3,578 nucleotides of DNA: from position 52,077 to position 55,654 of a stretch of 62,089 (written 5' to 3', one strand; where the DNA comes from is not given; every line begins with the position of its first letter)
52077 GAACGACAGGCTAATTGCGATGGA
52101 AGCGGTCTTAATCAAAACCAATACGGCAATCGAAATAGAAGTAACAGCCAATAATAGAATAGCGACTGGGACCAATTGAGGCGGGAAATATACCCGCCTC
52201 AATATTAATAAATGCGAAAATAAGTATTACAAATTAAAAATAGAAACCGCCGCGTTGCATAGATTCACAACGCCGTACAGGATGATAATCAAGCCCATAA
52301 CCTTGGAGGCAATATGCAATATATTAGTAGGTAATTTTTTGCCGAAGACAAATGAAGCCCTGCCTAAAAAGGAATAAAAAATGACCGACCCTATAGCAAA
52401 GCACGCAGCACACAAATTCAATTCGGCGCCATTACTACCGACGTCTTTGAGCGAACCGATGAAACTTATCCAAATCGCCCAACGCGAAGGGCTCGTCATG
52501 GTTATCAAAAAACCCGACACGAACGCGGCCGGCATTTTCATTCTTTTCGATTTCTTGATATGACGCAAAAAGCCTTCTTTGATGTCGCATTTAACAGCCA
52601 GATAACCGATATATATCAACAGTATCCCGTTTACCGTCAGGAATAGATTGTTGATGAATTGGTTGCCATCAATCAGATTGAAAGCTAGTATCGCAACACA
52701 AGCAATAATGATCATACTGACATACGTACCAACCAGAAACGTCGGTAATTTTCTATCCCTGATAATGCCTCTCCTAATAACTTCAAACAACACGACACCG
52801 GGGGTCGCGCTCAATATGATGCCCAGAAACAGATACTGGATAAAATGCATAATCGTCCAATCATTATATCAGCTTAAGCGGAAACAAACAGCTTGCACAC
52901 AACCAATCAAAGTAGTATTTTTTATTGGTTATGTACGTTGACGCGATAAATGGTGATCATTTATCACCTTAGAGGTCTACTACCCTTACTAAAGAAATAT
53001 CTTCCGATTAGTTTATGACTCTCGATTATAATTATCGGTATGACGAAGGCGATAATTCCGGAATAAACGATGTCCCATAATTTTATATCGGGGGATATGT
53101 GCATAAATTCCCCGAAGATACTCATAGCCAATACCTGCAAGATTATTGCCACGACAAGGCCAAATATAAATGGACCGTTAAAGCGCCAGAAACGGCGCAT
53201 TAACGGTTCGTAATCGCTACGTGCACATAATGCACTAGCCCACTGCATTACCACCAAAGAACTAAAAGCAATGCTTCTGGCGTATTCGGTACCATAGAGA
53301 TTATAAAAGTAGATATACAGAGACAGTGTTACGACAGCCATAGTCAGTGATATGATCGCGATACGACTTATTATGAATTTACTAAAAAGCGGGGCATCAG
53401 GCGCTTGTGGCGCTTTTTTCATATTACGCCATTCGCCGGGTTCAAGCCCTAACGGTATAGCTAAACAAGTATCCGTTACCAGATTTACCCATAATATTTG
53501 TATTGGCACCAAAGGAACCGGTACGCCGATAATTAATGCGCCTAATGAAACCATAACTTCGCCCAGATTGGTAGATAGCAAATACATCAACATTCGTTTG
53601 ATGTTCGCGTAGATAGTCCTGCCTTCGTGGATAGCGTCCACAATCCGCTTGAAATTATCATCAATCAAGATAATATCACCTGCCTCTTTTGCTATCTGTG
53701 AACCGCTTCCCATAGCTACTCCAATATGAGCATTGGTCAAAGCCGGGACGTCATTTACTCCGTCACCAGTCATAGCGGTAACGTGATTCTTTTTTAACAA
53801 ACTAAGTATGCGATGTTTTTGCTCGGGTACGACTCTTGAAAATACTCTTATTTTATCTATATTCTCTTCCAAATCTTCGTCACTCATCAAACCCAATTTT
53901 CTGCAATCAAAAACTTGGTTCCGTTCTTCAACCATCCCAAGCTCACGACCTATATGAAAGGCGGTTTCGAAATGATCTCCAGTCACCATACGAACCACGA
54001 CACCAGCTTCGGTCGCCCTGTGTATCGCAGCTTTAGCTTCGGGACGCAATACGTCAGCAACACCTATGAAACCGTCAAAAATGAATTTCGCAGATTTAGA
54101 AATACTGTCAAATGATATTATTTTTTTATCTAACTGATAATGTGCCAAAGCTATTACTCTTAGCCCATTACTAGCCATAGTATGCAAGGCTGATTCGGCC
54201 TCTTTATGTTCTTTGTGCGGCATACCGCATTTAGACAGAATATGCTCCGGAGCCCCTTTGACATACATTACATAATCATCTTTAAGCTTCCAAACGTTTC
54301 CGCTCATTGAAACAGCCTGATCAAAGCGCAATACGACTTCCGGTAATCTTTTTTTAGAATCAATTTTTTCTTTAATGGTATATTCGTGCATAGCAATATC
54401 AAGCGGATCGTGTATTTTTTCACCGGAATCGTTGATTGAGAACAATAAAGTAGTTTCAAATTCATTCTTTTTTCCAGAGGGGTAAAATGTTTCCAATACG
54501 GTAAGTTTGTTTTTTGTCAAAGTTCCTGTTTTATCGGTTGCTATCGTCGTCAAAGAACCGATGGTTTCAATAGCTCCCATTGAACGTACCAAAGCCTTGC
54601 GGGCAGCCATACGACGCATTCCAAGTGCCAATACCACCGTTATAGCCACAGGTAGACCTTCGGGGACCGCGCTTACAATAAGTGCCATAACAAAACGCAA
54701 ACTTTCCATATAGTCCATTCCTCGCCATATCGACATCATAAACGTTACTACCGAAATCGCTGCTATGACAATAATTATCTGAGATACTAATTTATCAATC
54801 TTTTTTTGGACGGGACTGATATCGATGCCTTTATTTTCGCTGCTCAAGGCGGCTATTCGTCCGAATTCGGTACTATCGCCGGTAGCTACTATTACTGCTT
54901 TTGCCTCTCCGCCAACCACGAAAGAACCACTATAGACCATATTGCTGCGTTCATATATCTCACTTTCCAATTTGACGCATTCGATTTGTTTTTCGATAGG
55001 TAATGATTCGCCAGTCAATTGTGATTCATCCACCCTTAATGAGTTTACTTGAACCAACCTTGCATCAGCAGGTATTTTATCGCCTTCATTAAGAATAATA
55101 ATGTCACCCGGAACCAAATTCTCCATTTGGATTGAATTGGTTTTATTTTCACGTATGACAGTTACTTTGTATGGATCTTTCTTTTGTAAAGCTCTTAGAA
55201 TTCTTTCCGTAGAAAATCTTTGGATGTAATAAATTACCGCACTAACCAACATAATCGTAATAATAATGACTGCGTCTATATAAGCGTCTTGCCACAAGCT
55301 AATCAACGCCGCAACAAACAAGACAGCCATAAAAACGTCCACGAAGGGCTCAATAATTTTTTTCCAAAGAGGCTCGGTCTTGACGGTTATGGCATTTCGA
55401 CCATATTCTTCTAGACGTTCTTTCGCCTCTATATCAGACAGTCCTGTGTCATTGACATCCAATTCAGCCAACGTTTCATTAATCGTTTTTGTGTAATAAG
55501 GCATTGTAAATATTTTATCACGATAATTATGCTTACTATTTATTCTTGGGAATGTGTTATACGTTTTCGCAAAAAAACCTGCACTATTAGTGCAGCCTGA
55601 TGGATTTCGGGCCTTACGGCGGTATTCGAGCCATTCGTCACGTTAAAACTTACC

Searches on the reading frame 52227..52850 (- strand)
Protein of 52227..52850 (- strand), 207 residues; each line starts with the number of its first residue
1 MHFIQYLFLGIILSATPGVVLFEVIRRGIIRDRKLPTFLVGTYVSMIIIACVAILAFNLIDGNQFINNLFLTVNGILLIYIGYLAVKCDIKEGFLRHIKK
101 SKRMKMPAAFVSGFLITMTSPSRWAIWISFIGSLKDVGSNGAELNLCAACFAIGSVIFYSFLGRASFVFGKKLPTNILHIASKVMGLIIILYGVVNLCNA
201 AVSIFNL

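Call 66: search_protein_families(library=pfam, proteins=[window:52227-52850:-], max_evalue=0.0001)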
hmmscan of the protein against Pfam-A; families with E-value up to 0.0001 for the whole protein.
window:52227-52850:- (207 aa): 1 family
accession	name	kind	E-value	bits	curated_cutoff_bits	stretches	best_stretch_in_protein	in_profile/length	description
PF01810.24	LysE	-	6.7e-12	45.7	25.6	1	11-195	1-188/193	LysE type translocator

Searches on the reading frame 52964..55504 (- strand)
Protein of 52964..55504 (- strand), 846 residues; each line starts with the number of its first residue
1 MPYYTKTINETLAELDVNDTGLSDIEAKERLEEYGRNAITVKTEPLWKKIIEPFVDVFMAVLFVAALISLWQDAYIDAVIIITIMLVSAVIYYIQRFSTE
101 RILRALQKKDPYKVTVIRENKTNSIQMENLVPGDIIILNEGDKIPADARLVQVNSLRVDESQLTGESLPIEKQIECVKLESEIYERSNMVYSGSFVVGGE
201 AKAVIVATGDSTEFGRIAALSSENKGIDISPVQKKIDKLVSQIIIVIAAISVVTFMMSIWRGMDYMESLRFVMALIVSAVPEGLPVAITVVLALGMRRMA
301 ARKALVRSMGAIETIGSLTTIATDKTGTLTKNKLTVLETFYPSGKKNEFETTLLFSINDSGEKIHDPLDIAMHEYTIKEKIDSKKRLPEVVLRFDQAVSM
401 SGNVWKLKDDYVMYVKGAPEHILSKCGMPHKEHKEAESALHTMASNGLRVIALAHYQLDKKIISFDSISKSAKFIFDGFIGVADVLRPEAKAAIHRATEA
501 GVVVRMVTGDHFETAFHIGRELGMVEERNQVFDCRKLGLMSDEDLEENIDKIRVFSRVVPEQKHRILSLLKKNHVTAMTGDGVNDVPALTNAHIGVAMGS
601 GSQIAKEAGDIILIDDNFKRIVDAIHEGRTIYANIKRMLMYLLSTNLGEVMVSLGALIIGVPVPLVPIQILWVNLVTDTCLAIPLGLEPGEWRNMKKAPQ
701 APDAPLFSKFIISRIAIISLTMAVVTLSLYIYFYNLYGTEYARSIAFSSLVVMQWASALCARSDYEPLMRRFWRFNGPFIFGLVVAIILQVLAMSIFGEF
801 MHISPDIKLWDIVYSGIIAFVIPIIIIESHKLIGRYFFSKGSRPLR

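Call 50: search_protein_families(library=pfam, proteins=[window:52964-55504:-], max_evalue=0.00001)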
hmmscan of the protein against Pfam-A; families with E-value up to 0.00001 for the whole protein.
window:52964-55504:- (846 aa): 5 families
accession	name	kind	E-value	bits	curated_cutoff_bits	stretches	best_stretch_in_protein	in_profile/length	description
PF00122.25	E1-E2_ATPase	-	4.5e-54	183.1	28.1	1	111-301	4-180/181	E1-E2 ATPase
PF00689.26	Cation_ATPase_C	-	8.9e-37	127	27.3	1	662-832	1-174/175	Cation transporting ATPase, C-terminus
PF00690.31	Cation_ATPase_N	-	8.2e-17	61.1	20.4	1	3-69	1-69/69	Cation transporter/ATPase, N-terminus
PF00702.32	Hydrolase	-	6.1e-15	56.5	26.4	1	320-592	3-190/191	haloacid dehalogenase-like hydrolase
PF08282.18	Hydrolase_3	-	2.8e-06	27.7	20.9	0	576-618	206-248/255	haloacid dehalogenase-like hydrolase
